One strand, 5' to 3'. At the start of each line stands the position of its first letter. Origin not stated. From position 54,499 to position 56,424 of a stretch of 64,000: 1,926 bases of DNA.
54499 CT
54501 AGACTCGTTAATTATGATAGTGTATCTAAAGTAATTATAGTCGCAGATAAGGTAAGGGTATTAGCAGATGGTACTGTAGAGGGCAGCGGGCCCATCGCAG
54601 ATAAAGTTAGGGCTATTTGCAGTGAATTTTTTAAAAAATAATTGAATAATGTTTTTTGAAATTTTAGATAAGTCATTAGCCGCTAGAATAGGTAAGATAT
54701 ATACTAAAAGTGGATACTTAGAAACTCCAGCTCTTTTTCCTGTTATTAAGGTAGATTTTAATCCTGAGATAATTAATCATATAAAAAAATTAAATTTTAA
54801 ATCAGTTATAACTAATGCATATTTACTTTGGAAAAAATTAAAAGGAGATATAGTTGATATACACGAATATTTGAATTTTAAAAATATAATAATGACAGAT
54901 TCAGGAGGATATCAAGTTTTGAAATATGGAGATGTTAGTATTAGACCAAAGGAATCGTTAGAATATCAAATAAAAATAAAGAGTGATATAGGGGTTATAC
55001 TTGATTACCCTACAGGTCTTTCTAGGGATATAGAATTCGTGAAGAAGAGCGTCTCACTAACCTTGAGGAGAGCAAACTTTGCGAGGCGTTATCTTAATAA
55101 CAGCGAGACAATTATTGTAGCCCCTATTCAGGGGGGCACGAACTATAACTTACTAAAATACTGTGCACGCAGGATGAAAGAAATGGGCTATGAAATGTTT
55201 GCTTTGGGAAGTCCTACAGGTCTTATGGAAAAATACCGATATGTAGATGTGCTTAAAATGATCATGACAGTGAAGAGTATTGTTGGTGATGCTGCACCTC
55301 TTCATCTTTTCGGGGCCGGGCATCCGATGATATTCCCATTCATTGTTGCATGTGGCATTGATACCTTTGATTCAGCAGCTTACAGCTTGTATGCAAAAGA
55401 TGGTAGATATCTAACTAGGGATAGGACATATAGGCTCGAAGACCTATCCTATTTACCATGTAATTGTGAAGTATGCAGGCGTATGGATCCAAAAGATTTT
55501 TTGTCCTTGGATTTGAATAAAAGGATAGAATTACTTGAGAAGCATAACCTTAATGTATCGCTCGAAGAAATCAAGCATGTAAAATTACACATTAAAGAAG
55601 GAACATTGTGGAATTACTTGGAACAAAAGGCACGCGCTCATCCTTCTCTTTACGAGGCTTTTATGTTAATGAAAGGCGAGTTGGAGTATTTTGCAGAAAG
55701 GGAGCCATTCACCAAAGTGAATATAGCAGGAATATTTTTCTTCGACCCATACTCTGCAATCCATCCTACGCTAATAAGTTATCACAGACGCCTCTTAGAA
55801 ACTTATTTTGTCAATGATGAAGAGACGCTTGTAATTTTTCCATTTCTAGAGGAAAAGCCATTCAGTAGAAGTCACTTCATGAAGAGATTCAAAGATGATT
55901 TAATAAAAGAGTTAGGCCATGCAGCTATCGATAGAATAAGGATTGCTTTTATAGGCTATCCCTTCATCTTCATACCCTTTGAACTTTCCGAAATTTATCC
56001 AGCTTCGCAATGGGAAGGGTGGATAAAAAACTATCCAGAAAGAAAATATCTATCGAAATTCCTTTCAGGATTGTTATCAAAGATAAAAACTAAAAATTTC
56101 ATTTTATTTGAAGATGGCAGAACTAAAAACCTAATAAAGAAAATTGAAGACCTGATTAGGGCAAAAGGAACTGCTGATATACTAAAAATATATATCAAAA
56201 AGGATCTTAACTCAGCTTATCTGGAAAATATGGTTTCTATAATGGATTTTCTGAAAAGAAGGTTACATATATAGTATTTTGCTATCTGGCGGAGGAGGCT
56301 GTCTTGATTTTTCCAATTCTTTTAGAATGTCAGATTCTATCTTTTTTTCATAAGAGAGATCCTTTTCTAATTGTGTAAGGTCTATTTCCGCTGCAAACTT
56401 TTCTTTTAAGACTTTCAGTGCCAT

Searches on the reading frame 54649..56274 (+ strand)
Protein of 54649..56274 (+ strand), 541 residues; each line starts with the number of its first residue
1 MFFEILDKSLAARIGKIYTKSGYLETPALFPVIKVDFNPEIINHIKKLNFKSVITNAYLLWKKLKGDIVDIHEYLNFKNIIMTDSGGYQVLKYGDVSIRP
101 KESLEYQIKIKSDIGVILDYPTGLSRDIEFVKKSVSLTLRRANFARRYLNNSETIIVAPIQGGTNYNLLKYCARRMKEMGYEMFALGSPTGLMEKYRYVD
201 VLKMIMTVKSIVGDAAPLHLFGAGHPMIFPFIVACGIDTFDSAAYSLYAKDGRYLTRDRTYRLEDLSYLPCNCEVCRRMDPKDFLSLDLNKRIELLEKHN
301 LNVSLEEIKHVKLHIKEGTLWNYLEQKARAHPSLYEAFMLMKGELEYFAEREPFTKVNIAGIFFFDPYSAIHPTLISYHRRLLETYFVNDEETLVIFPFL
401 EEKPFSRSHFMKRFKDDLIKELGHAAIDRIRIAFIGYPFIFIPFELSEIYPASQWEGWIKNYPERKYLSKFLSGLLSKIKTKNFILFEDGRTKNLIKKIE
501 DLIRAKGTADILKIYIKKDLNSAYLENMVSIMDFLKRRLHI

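Call 53: search_protein_families(library=pfam, proteins=[window:54649-56274:+], max_evalue=0.00001)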
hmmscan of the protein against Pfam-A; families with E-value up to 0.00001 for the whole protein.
window:54649-56274:+ (541 aa): 2 families
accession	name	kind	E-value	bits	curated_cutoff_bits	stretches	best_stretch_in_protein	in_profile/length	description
PF01702.25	TGT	-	2.4e-71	241.1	26.3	1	11-332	2-356/357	Queuine tRNA-ribosyltransferase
PF17884.7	DUF5591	-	2.2e-07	31.3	26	1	377-503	3-124/150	Domain of unknown function (DUF5591)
